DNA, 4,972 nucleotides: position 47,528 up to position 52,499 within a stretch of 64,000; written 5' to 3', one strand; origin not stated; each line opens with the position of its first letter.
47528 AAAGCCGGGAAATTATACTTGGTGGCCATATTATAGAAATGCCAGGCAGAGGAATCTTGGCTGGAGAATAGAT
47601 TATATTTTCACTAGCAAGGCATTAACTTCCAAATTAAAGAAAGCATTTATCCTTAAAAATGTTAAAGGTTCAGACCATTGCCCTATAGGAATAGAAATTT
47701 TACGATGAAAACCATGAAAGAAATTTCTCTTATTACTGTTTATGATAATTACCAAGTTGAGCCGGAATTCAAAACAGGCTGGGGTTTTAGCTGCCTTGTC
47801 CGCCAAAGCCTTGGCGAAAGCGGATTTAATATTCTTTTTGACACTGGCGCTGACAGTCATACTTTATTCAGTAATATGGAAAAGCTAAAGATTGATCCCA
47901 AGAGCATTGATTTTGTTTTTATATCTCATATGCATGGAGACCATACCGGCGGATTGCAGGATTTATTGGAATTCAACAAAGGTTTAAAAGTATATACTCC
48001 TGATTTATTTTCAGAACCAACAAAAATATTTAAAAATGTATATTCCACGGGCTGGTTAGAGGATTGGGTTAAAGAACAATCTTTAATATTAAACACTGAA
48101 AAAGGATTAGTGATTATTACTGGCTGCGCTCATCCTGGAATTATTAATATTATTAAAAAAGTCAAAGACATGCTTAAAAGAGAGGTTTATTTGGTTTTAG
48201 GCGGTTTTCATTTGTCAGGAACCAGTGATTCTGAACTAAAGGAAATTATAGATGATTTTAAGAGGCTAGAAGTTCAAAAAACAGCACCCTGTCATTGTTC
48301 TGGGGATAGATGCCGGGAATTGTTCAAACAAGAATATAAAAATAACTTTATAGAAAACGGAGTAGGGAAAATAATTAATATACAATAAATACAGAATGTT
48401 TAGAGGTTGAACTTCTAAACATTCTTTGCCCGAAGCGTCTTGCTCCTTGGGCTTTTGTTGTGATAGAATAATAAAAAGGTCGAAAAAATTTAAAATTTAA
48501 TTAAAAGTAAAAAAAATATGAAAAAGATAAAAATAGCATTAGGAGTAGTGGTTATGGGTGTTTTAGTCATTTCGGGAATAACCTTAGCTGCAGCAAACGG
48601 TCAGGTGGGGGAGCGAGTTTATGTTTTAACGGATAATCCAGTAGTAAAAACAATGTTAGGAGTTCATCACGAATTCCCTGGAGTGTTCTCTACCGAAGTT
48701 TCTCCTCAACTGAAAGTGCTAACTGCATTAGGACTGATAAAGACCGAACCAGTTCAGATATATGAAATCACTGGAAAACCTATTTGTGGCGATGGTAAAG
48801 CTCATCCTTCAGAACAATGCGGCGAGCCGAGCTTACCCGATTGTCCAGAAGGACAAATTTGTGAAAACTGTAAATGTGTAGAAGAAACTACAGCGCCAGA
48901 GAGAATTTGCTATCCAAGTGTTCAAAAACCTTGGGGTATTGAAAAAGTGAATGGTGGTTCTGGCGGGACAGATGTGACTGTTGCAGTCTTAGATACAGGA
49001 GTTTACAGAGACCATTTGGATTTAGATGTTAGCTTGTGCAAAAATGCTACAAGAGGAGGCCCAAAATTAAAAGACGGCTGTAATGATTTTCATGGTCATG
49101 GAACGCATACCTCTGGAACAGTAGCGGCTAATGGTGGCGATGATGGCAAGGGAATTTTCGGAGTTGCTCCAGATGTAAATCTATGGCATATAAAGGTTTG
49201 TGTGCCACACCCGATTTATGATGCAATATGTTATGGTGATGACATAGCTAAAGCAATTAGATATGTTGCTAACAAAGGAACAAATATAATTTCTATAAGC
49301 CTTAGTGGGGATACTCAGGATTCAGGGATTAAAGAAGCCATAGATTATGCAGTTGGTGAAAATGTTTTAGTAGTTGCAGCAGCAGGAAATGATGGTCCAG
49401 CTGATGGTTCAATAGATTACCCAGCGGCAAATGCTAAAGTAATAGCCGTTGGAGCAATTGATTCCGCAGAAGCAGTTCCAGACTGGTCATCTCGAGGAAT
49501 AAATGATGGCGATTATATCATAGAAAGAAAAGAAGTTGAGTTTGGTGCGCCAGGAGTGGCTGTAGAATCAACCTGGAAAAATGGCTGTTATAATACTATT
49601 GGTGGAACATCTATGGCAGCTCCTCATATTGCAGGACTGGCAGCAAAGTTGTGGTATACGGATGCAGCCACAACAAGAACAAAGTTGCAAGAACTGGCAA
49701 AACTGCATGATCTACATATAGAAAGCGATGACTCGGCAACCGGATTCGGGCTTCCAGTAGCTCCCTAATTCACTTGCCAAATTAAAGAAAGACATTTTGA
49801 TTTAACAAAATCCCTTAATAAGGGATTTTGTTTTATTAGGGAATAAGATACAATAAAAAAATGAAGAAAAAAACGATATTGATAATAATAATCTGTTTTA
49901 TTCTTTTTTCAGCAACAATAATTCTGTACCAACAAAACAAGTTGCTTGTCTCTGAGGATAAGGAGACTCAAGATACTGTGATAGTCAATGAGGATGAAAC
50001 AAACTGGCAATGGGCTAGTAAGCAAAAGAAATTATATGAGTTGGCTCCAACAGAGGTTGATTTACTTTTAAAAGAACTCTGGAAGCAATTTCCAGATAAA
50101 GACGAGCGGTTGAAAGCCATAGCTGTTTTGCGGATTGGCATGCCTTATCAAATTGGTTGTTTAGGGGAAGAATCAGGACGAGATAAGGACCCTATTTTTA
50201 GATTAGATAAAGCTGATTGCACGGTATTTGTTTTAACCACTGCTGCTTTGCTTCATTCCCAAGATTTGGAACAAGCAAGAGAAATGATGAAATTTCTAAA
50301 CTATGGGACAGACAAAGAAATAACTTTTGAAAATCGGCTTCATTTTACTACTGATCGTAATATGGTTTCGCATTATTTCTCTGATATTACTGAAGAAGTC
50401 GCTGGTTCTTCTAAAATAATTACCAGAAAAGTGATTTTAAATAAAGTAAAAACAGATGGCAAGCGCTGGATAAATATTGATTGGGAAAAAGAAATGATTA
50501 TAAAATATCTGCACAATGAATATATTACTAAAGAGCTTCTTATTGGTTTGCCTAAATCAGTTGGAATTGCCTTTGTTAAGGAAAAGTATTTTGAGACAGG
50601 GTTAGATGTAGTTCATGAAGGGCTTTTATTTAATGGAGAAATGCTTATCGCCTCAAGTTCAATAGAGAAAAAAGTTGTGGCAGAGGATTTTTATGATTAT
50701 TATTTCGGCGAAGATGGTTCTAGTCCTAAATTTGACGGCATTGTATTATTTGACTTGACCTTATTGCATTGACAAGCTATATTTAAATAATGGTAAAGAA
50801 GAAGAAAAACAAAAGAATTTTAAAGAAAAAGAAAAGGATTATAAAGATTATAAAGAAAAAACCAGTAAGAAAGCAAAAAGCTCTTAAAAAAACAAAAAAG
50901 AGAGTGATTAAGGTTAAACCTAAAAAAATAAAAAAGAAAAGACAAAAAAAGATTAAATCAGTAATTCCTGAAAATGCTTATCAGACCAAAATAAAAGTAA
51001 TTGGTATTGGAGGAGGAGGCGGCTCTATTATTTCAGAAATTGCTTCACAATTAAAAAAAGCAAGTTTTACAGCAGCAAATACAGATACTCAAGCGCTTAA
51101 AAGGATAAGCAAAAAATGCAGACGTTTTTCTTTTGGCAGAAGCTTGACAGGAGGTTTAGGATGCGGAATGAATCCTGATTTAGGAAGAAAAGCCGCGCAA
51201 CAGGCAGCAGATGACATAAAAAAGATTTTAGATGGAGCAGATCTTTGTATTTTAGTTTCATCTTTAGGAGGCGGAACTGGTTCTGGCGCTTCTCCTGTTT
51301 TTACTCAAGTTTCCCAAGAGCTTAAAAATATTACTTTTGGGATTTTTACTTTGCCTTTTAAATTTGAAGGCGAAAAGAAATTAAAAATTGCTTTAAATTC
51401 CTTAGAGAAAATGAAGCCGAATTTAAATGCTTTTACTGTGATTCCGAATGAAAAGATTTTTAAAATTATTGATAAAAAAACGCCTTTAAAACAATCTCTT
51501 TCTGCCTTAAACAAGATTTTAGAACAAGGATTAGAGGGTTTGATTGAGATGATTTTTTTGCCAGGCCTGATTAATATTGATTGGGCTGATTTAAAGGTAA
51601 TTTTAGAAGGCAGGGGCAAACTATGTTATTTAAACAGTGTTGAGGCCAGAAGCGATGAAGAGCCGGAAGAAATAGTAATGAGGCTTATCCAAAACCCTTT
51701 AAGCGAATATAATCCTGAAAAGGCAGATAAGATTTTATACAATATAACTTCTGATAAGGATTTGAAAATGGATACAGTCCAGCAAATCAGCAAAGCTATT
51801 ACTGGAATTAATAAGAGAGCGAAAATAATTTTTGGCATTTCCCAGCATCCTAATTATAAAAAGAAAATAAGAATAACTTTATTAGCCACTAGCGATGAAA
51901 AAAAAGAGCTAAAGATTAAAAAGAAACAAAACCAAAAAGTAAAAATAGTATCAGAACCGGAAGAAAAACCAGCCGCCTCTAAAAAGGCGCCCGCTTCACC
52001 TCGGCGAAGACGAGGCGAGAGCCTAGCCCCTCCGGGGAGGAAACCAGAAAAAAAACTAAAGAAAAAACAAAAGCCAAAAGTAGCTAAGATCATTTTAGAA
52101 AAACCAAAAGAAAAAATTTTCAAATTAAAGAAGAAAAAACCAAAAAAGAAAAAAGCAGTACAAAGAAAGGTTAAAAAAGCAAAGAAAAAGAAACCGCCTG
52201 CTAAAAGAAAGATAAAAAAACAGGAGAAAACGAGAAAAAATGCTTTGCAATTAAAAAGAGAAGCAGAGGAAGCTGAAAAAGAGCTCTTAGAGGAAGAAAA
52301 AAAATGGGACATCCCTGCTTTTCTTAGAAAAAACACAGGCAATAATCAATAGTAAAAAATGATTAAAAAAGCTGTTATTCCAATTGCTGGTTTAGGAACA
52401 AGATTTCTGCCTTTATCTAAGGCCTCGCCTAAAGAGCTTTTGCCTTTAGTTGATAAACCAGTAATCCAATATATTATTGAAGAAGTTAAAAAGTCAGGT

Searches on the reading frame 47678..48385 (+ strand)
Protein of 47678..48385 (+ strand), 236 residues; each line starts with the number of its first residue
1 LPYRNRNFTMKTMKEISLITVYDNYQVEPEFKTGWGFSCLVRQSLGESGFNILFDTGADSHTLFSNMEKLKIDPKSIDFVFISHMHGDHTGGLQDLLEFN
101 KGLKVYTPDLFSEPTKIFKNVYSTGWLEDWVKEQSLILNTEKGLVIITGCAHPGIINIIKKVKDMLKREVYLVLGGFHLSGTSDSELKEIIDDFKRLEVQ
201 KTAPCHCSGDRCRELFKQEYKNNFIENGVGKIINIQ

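Call 72: search_protein_representatives(protein=window:47678-48385:+)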
Query: 236 residues. Proteins with E-value up to 0.001 (for the whole library): 8167; up to 1e-10: 4584; up to 1e-30: 735. The best 150 are listed.
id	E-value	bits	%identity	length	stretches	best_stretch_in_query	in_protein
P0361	3.9e-84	298.2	64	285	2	111-235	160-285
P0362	4.5e-67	242.3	49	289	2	112-235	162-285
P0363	5.3e-67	242.1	52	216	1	18-235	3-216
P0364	9.0e-67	241.3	55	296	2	112-236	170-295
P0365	3.6e-66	239.3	54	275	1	8-235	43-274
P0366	9.9e-66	237.9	51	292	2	117-235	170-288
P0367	1.8e-65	237.0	49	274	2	110-235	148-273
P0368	2.3e-65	236.7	50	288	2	113-235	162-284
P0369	2.6e-64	233.3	53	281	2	113-235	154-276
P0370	2.6e-64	233.3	52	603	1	10-234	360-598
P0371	6.1e-64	232.0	52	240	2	112-233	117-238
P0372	1.5e-63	230.7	56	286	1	11-235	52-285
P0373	1.6e-62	227.4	53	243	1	13-235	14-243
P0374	7.0e-62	225.3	50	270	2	112-234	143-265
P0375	9.1e-62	224.9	49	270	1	17-236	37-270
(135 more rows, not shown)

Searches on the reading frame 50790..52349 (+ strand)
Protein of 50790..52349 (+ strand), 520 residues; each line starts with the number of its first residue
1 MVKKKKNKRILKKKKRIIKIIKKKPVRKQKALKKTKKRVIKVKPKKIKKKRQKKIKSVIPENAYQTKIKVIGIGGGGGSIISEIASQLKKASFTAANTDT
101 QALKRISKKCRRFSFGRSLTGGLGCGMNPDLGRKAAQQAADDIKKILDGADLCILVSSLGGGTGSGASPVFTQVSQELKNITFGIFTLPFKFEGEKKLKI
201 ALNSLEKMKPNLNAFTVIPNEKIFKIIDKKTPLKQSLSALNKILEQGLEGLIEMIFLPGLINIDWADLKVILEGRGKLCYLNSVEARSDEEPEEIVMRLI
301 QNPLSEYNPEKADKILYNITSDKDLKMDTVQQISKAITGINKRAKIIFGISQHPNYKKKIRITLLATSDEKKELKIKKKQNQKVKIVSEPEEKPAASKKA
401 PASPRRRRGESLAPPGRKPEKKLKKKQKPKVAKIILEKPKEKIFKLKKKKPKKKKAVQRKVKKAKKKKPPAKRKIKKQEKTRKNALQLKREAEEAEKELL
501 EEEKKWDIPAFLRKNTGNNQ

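Call 65: find_homologous_proteins(query=window:50790-52349:+, max_evalue=1e-30)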
Query window:50790-52349:+ (520 aa): 2162 proteins with E <= 1e-30 among 8000 candidates; the best 120 are listed.
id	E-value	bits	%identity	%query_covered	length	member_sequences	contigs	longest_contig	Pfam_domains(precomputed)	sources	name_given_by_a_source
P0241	0.0e+0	1070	100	100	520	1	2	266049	PF00091.32,PF12327.14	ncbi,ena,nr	ncbi:cell division FtsZ family protein [Candidatus Parcubacteria bacterium]|nr:cell division FtsZ fa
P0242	2.1e-284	962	94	100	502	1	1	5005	PF00091.32,PF12327.14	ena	-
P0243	1.6e-212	725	86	63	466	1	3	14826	PF00091.32,PF12327.14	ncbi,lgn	ncbi:MAG: cell division protein FtsZ [Minisyncoccales bacterium]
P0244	1.3e-205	702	84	60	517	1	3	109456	PF00091.32,PF12327.14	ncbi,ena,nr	ncbi:cell division FtsZ family protein [Candidatus Parcubacteria bacterium]|nr:cell division FtsZ fa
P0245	6.1e-204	697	72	89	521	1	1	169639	PF00091.32,PF12327.14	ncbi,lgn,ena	-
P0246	1.3e-195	669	83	60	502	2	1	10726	PF00091.32,PF12327.14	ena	-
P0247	2.9e-175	602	65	88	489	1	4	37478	PF00091.32,PF12327.14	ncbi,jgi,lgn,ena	-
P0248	1.3e-163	564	73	61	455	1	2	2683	PF00091.32,PF12327.14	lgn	-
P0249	1.0e-160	554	60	83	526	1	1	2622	PF00091.32,PF12327.14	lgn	-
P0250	1.8e-154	534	59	83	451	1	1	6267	PF00091.32,PF12327.14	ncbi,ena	-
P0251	7.1e-147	509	59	84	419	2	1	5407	PF00091.32,PF12327.14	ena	-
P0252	1.3e-143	498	63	63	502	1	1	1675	PF00091.32,PF12327.14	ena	-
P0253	1.7e-142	494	60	67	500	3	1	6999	PF00091.32,PF12327.14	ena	-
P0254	2.9e-140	487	53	83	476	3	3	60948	PF00091.32,PF12327.14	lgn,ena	-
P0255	1.5e-139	484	61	70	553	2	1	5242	PF00091.32,PF12327.14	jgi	jgi:cell division protein FtsZ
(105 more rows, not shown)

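Call 68: find_encoding_contigs(protein=P0242, flank=10000, max_places=1)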
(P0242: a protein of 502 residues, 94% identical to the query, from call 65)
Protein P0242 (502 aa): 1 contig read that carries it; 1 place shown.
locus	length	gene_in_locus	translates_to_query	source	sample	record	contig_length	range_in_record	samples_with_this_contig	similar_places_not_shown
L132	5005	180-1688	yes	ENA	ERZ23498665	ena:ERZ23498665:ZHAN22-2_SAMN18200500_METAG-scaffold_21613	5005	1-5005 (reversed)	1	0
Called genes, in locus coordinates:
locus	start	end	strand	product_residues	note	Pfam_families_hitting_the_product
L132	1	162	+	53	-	?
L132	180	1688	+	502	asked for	PF00091:Tubulin, PF12327:FtsZ_C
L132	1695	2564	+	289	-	PF00483:NTP_transferase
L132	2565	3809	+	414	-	PF03952:Enolase_N, PF00113:Enolase_C, PF13378:MR_MLE_C (faint)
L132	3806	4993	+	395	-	PF01676:Metalloenzyme, PF10143:PhosphMutase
